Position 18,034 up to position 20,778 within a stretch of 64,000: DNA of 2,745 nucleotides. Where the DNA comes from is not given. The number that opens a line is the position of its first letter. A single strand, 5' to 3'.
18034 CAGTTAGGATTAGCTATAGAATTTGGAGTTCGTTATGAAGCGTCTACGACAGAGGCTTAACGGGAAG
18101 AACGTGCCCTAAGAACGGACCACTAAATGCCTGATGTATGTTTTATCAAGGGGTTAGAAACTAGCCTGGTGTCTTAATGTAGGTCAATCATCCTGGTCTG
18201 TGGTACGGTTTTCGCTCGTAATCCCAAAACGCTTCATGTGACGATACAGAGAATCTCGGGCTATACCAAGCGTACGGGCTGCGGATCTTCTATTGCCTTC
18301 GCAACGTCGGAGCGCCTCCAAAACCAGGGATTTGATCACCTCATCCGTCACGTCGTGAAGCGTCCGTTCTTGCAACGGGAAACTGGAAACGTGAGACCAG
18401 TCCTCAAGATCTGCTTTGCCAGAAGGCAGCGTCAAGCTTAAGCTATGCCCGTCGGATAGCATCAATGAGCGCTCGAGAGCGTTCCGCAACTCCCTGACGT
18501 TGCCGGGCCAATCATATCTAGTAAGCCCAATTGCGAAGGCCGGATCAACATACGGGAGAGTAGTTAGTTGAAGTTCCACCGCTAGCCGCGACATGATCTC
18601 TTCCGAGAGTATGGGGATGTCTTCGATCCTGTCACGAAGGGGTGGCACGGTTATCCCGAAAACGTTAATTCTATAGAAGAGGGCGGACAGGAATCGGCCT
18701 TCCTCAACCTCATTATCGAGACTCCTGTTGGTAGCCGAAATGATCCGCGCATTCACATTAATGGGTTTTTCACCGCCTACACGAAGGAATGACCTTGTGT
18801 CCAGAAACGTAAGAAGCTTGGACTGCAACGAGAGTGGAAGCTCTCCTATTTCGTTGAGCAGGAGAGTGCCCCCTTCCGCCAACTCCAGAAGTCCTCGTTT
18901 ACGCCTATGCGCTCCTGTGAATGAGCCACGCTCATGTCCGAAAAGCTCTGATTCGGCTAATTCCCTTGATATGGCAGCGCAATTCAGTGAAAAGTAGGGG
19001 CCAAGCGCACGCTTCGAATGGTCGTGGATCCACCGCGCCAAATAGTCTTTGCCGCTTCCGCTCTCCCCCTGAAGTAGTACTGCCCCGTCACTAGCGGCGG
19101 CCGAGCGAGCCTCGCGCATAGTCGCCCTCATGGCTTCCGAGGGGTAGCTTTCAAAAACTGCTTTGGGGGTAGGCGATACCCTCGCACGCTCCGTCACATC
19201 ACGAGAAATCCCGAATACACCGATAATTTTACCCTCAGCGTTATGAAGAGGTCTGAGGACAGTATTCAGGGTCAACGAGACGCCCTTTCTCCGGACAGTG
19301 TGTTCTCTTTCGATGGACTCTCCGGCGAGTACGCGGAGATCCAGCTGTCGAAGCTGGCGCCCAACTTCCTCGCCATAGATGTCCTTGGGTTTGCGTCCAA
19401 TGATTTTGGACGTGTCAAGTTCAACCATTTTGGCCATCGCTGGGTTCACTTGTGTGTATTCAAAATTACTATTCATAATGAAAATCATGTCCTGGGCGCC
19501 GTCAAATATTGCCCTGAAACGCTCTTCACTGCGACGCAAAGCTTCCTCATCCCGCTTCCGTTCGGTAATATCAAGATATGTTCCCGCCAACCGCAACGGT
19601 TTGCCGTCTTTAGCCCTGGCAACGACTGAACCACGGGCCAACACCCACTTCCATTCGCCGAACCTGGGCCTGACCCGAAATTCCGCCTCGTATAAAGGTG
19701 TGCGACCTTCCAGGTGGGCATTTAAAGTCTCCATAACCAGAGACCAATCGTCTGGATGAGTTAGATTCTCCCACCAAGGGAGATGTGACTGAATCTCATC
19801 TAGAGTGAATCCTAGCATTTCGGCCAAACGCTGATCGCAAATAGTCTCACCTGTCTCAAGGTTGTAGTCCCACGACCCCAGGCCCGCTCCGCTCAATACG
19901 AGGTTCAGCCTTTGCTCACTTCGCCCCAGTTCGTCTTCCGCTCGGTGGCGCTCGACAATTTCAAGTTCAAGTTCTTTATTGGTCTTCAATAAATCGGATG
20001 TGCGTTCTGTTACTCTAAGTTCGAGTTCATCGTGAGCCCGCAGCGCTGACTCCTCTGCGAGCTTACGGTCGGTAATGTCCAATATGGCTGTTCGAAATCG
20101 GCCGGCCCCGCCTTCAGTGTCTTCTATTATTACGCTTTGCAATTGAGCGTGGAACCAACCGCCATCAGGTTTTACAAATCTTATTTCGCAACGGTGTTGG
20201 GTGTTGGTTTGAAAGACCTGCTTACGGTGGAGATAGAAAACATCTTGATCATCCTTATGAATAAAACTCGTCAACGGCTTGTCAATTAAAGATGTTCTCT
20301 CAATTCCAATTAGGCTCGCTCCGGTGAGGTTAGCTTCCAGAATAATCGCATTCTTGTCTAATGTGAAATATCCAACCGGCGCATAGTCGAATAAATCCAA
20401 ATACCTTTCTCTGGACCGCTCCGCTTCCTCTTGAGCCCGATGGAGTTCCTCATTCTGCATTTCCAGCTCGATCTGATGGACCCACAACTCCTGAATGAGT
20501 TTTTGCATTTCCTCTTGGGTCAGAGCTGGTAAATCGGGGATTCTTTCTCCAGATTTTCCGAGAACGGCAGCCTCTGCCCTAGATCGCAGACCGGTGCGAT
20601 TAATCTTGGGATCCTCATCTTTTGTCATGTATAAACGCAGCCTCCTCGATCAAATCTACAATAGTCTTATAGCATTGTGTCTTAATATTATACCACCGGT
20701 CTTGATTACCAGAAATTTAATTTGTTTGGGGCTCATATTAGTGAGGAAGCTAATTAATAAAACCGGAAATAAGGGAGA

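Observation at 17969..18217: Duplicated cassette of about 250 bp: activator 3' end + conserved spacer with a dyad + sigma-54 promoter (second copy at 5722..5971)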

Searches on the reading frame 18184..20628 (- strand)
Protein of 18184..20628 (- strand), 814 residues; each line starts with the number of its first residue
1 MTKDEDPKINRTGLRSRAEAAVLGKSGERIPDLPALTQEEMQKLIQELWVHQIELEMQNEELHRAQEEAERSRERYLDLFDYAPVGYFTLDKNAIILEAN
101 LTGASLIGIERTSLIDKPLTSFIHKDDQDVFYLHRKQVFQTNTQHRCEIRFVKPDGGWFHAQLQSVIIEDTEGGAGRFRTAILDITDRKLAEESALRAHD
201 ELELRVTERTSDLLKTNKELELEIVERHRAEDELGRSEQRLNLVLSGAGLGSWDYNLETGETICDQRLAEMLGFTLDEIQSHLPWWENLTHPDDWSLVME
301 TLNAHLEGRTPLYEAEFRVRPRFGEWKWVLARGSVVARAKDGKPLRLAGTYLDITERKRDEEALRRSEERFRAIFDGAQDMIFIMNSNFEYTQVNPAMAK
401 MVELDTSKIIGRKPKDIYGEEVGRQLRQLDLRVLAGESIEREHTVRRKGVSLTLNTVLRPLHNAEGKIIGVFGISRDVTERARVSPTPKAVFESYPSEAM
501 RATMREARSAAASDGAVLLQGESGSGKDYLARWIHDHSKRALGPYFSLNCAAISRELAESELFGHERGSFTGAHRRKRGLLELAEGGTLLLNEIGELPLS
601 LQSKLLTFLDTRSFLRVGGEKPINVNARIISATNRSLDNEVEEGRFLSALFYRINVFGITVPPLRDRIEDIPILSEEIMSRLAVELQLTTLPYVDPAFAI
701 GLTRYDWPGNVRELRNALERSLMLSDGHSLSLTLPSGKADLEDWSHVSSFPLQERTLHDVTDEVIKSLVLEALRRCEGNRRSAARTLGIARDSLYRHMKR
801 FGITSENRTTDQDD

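Call 13: find_encoding_contigs(protein=window:18184-20628:-, flank=10000, max_places=6)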
Protein window:18184-20628:- (814 aa): no gene with exactly this product is on record in the collection.

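Call 25: search_protein_families(library=pfam, proteins=[window:18184-20628:-], max_evalue=0.01)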
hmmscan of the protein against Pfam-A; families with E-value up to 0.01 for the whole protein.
window:18184-20628:- (814 aa): 14 families
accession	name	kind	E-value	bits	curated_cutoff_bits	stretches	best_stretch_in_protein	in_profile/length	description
PF00158.32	Sigma54_activat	-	9.4e-61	204.8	20.2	1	497-659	5-167/168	Sigma-54 interaction domain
PF08448.16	PAS_4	-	6e-36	123.5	23.1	3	375-483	1-110/110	PAS fold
PF08447.18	PAS_3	-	1e-33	115.9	25.6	2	264-350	4-88/89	PAS fold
PF13426.13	PAS_9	-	4.2e-23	82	27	2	84-187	1-103/103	PAS domain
PF00989.32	PAS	-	6.4e-20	71.7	22.6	2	369-478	1-113/113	PAS fold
PF14532.12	Sigma54_activ_2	-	7.5e-16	59.1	25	1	499-664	6-138/138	Sigma-54 interaction domain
PF25601.1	AAA_lid_14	-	4.8e-15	55.6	27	1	665-732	1-67/87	AAA+ ATPase lid domain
PF13188.13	PAS_8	-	2.6e-13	49.8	21.8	2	369-428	1-49/65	PAS domain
PF02954.25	HTH_8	-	1e-08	35.2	22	1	767-801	8-42/42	Bacterial regulatory protein, Fis family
PF07728.20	AAA_5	-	5e-08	33.5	22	1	517-636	2-124/139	AAA domain (dynein-related subfamily)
PF14827.12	dCache_3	-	0.0018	18.3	25.7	0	455-480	212-237/239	Double sensory domain of two-component sensor kinase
PF18024.7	HTH_50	-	0.003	17.6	27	1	754-803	1-49/50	Helix-turn-helix domain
PF13596.12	PAS_10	-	0.0031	18.6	22.1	0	387-479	17-106/106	PAS domain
PF13518.12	HTH_28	-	0.0031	18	25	0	769-802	6-37/52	Helix-turn-helix domain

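Call 45: find_homologous_proteins(query=window:18184-20628:-, max_evalue=1e-50)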
Query window:18184-20628:- (814 aa): 1065 proteins with E <= 1e-50 among 8000 candidates; the best 120 are listed.
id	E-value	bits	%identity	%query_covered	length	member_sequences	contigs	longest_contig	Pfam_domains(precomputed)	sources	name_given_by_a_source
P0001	0.0e+0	1659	91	100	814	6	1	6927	PF08447.19,PF13426.14,PF13188.14,PF00158.33,PF25601.2,PF02954.26,PF08448.17,PF00989.32,PF14532.13,PF07728.21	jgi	jgi:PAS domain S-box-containing protein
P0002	0.0e+0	1627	90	100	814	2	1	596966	PF08447.19,PF13426.14,PF13188.14,PF00158.33,PF25601.2,PF02954.26,PF08448.17,PF00989.32,PF14532.13,PF07728.21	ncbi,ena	-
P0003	0.0e+0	1477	81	100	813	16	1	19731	PF08447.19,PF13426.14,PF13188.14,PF00158.33,PF25601.2,PF02954.26,PF08448.17,PF00989.32,PF14532.13,PF07728.21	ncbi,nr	ncbi:MAG: sigma 54-interacting transcriptional regulator [Deltaproteobacteria bacterium]|nr:sigma 54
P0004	0.0e+0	1404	77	100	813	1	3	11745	PF08447.19,PF13426.14,PF13188.14,PF00158.33,PF25601.2,PF02954.26,PF08448.17,PF00989.32,PF14532.13,PF07728.21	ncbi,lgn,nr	ncbi:MAG: sigma 54-interacting transcriptional regulator [Deltaproteobacteria bacterium]|nr:sigma 54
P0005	0.0e+0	1401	76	100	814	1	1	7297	PF08447.19,PF13426.14,PF13188.14,PF00158.33,PF25601.2,PF02954.26,PF08448.17,PF00989.32,PF14532.13,PF07728.21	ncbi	ncbi:MAG: sigma 54-interacting transcriptional regulator [Desulfomonilaceae bacterium]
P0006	0.0e+0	1376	76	99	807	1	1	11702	PF08447.19,PF13426.14,PF13188.14,PF00158.33,PF25601.2,PF02954.26,PF08448.17,PF00989.32,PF14532.13,PF07728.21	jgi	jgi:PAS domain S-box-containing protein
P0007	0.0e+0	1360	75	100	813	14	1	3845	PF13596.13,PF08447.19,PF13426.14,PF13188.14,PF00158.33,PF25601.2,PF02954.26,PF08448.17,PF00989.32,PF14532.13,PF07728.21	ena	-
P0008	0.0e+0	1307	75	96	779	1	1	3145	PF13596.13,PF08447.19,PF13426.14,PF13188.14,PF00158.33,PF25601.2,PF02954.26,PF08448.17,PF00989.32,PF14532.13,PF07728.21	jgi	jgi:PAS domain S-box-containing protein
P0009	0.0e+0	1296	73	100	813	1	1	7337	PF08447.19,PF13426.14,PF13188.14,PF00158.33,PF25601.2,PF02954.26,PF08448.17,PF00989.32,PF14532.13,PF07728.21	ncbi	ncbi:MAG: sigma 54-interacting transcriptional regulator [Pseudomonadota bacterium]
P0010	0.0e+0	1265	72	97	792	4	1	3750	PF08447.19,PF13426.14,PF13188.14,PF00158.33,PF25601.2,PF02954.26,PF08448.17,PF00989.32,PF14532.13,PF07728.21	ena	-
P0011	0.0e+0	1237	60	93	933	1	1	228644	PF08447.19,PF13426.14,PF13188.14,PF00158.33,PF25601.2,PF02954.26,PF08448.17,PF00989.32,PF14532.13,PF07728.21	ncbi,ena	-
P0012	0.0e+0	1207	70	72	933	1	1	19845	PF08447.19,PF13426.14,PF13188.14,PF00158.33,PF25601.2,PF02954.26,PF08448.17,PF00989.32,PF14532.13,PF07728.21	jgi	jgi:PAS domain S-box-containing protein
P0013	0.0e+0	1192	59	93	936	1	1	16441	PF08447.19,PF13426.14,PF13188.14,PF00158.33,PF25601.2,PF02954.26,PF08448.17,PF00989.32,PF14532.13,PF07728.21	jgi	jgi:PAS domain S-box-containing protein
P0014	0.0e+0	1185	58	94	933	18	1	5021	PF08447.19,PF13426.14,PF13188.14,PF00158.33,PF25601.2,PF02954.26,PF08448.17,PF00989.32,PF14532.13,PF07728.21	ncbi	-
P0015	0.0e+0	1182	57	95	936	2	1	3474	PF08447.19,PF13426.14,PF13188.14,PF00158.33,PF25601.2,PF02954.26,PF08448.17,PF00989.32,PF14532.13,PF07728.21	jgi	jgi:PAS domain S-box-containing protein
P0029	0.0e+0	1157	84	76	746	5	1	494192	PF08447.19,PF13426.14,PF13188.14,PF00158.33,PF25601.2,PF02954.26,PF08448.17,PF00989.32,PF14532.13,PF07728.21,PF00072.31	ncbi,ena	-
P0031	0.0e+0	1150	65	98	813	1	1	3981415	PF08447.19,PF13426.14,PF13188.14,PF00158.33,PF25601.2,PF02954.26,PF08448.17,PF00989.32,PF14532.13,PF07728.21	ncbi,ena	-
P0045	0.0e+0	1127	63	99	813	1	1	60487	PF13596.13,PF08447.19,PF13426.14,PF13188.14,PF00158.33,PF25601.2,PF02954.26,PF08448.17,PF00989.32,PF14532.13,PF07728.21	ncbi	-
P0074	1.5e-227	776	56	72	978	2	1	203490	PF08447.19,PF13426.14,PF13188.14,PF00158.33,PF25601.2,PF02954.26,PF08448.17,PF00989.32,PF14532.13,PF07728.21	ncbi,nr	ncbi:MAG: PAS domain S-box protein [Desulfomonile tiedjei]|nr:PAS domain S-box protein [Desulfomonil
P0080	1.0e-207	710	46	100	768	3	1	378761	PF13426.14,PF13188.14,PF00158.33,PF13551.13,PF25601.2,PF02954.26,PF08448.17,PF00989.32,PF14532.13,PF07728.21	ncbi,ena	-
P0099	1.4e-180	620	63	56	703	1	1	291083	PF13426.14,PF13188.14,PF00158.33,PF25601.2,PF02954.26,PF08448.17,PF00989.32,PF14532.13,PF07728.21,PF00072.31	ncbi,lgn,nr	ncbi:MAG: sigma 54-interacting transcriptional regulator [Desulfomonile tiedjei]|nr:sigma 54-interac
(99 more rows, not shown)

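Call 47: find_encoding_contigs(protein=P0031, flank=6000, max_places=2)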
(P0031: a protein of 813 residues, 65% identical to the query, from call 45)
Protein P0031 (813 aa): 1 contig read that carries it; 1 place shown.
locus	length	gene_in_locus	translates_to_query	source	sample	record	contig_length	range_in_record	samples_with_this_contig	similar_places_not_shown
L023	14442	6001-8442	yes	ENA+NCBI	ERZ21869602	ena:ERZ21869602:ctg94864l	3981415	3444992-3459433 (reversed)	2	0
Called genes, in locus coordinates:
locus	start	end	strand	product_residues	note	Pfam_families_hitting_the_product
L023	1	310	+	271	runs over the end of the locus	PF02535:Zip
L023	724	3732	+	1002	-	PF01339:CheB_methylest, PF03705:CheR_N, PF01739:CheR, PF28159:CEP89 (weak), PF00989:PAS (faint), PF13426:PAS_9 (faint), PF13596:PAS_10, PF08448:PAS_4, +1 more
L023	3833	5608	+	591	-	PF00989:PAS, PF08448:PAS_4, PF13426:PAS_9, PF02518:HATPase_c, PF00072:Response_reg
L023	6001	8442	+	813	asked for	PF00989:PAS, PF08448:PAS_4, PF13426:PAS_9, PF08447:PAS_3, PF00989:PAS, PF08448:PAS_4, PF13426:PAS_9, PF00158:Sigma54_activat, +6 more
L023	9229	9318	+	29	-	-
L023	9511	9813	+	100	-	-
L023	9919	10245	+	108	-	PF04226:Transgly_assoc (weak)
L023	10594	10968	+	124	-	-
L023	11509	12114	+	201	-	PF08239:SH3_3 (weak)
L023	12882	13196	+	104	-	-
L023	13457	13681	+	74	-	-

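Call 48: find_encoding_contigs(protein=P0080, flank=6000, max_places=2)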
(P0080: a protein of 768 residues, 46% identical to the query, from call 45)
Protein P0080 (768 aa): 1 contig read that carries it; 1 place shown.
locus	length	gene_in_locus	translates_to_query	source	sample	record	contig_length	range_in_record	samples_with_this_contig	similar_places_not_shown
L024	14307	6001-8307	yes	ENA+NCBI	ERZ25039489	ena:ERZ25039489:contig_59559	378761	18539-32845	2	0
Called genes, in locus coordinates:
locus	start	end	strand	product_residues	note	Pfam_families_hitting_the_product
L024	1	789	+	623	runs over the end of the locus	PF02550:AcetylCoA_hydro, PF13336:AcetylCoA_hyd_C, PF13302:Acetyltransf_3 (weak), PF00583:Acetyltransf_1 (weak)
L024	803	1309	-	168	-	PF14512:TM1586_NiRdase (weak), PF00881:Nitroreductase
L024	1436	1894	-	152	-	PF00072:Response_reg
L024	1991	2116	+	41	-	-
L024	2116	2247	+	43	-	-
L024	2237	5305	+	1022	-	PF01339:CheB_methylest, PF03705:CheR_N, PF01739:CheR, PF00989:PAS (faint), PF08448:PAS_4 (faint), PF13596:PAS_10, PF08447:PAS_3, PF13426:PAS_9 (weak)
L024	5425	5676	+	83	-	-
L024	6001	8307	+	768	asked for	PF13426:PAS_9, PF00989:PAS, PF13426:PAS_9, PF00989:PAS, PF08448:PAS_4, PF13426:PAS_9, PF00158:Sigma54_activat, PF14532:Sigma54_activ_2, +5 more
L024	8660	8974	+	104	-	-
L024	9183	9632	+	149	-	-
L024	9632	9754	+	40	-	-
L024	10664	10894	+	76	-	-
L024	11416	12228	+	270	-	-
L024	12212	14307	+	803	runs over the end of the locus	PF00989:PAS, PF08447:PAS_3, PF13426:PAS_9, PF08448:PAS_4, PF13188:PAS_8, PF00989:PAS, PF13426:PAS_9, PF00512:HisKA, +5 more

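Call 49: find_encoding_contigs(protein=P0045, flank=6000, max_places=2)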
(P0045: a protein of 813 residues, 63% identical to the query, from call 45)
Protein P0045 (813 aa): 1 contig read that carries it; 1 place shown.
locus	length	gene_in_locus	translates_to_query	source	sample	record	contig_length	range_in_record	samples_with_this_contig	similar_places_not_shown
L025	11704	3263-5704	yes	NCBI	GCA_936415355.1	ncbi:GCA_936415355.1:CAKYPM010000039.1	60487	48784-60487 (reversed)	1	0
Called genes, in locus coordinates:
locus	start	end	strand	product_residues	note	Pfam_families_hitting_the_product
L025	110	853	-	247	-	-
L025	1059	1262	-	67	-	-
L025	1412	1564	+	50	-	-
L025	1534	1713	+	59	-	-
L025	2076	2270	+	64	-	PF14229:DUF4332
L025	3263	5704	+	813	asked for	PF08447:PAS_3, PF00989:PAS, PF08448:PAS_4, PF13426:PAS_9, PF00158:Sigma54_activat, PF14532:Sigma54_activ_2, PF07728:AAA_5, PF25601:AAA_lid_14, +6 more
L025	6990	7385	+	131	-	PF01814:Hemerythrin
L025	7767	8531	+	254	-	-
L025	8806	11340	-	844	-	PF13576:Pentapeptide_3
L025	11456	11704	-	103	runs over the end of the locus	PF10387:DUF2442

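Call 50: find_encoding_contigs(protein=P0099, flank=6000, max_places=2)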
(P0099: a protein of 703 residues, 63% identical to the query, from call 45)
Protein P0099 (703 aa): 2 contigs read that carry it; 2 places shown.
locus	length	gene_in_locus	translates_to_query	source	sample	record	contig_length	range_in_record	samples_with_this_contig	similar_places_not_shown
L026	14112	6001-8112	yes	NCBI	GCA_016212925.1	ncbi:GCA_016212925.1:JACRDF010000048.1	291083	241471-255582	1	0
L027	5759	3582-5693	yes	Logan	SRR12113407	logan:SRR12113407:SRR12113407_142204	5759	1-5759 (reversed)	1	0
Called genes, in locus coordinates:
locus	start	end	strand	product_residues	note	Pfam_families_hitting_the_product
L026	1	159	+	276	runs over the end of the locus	PF00378:ECH_1, PF16113:ECH_2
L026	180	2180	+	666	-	PF00724:Oxidored_FMN, PF01266:DAO (faint), PF00070:Pyr_redox (faint), PF00890:FAD_binding_2 (weak), PF01134:GIDA (faint), PF07992:Pyr_redox_2, PF12831:FAD_oxidored (weak), PF13450:NAD_binding_8 (weak), +2 more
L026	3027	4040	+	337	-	PF04069:OpuAC (faint), PF13379:NMT1_2, PF09084:NMT1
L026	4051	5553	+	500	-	PF00672:HAMP, PF00512:HisKA, PF02518:HATPase_c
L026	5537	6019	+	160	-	PF00072:Response_reg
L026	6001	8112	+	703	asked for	PF00072:Response_reg, PF00989:PAS, PF13188:PAS_8, PF08448:PAS_4, PF13426:PAS_9, PF00158:Sigma54_activat, PF14532:Sigma54_activ_2, PF25601:AAA_lid_14, +2 more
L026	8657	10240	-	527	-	PF00355:Rieske, PF00890:FAD_binding_2 (faint), PF01134:GIDA (faint), PF01266:DAO (faint), PF07992:Pyr_redox_2, PF13738:Pyr_redox_3, PF00070:Pyr_redox, PF14759:Reductase_C, +3 more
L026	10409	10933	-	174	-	-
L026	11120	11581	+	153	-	PF01475:FUR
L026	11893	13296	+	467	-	-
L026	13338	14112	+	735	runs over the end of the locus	PF00141:peroxidase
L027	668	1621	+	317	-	PF13379:NMT1_2, PF04069:OpuAC (faint), PF09084:NMT1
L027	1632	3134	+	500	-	PF00672:HAMP, PF00512:HisKA, PF02518:HATPase_c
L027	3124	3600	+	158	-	PF00072:Response_reg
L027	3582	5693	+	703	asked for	PF00072:Response_reg, PF00989:PAS, PF13188:PAS_8, PF08448:PAS_4, PF13426:PAS_9, PF00158:Sigma54_activat, PF14532:Sigma54_activ_2, PF25601:AAA_lid_14, +2 more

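Call 70: find_encoding_contigs(protein=P0011, flank=8000, max_places=1)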
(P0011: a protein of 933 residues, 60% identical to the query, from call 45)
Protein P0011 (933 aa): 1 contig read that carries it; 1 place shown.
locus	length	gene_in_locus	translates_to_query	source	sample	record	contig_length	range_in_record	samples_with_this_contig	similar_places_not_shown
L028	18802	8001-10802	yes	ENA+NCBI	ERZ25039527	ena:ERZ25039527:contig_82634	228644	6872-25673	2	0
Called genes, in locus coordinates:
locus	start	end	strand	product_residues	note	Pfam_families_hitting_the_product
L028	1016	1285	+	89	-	-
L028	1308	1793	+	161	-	PF00211:Guanylate_cyc (faint)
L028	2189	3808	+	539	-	PF00690:Cation_ATPase_N, PF00122:E1-E2_ATPase, PF13246:Cation_ATPase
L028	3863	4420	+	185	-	PF00689:Cation_ATPase_C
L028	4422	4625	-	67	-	-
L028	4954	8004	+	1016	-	PF01339:CheB_methylest, PF03705:CheR_N, PF01739:CheR, PF00989:PAS (faint), PF13426:PAS_9 (faint), PF13596:PAS_10, PF08448:PAS_4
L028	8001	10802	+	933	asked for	PF00989:PAS, PF13426:PAS_9, PF13426:PAS_9, PF08447:PAS_3, PF00989:PAS, PF13188:PAS_8, PF08448:PAS_4, PF13426:PAS_9, +7 more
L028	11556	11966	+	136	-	PF05239:PRC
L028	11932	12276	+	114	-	-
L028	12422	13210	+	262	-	-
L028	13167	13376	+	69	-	-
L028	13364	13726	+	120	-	-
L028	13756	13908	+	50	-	PF11752:DUF3309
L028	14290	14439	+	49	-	-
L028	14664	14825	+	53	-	-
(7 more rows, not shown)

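Call 71: find_encoding_contigs(protein=P0029, flank=8000, max_places=1)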
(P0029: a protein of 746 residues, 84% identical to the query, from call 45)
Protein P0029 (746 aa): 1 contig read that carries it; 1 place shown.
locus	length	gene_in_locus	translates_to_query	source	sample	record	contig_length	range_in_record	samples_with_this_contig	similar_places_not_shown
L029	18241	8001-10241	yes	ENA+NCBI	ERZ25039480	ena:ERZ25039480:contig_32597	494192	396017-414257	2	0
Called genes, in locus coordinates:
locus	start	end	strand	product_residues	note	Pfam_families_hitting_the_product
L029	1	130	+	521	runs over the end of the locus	PF00479:G6PD_N, PF02781:G6PD_C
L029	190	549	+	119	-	-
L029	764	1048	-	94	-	-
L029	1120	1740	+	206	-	PF12762:DDE_Tnp_IS1595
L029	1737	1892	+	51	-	-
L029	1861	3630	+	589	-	PF00072:Response_reg, PF00989:PAS, PF08448:PAS_4, PF13188:PAS_8 (weak), PF00158:Sigma54_activat, PF14532:Sigma54_activ_2, PF25601:AAA_lid_14, PF02954:HTH_8, +1 more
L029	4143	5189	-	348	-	PF13384:HTH_23, PF13518:HTH_28, PF13551:HTH_29, PF13565:HTH_32, PF13592:HTH_33, PF13358:DDE_3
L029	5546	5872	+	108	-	-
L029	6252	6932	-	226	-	PF03050:DDE_Tnp_IS66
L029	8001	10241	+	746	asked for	PF00072:Response_reg, PF08447:PAS_3, PF00989:PAS, PF08448:PAS_4, PF13426:PAS_9, PF00158:Sigma54_activat, PF14532:Sigma54_activ_2, PF25601:AAA_lid_14, +3 more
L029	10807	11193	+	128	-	PF00923:TAL_FSA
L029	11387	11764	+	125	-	-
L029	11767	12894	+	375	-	PF07885:Ion_trans_2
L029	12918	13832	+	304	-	PF02678:Pirin, PF05726:Pirin_C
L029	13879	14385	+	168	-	PF13085:Fer2_3, PF00111:Fer2, PF01799:Fer2_2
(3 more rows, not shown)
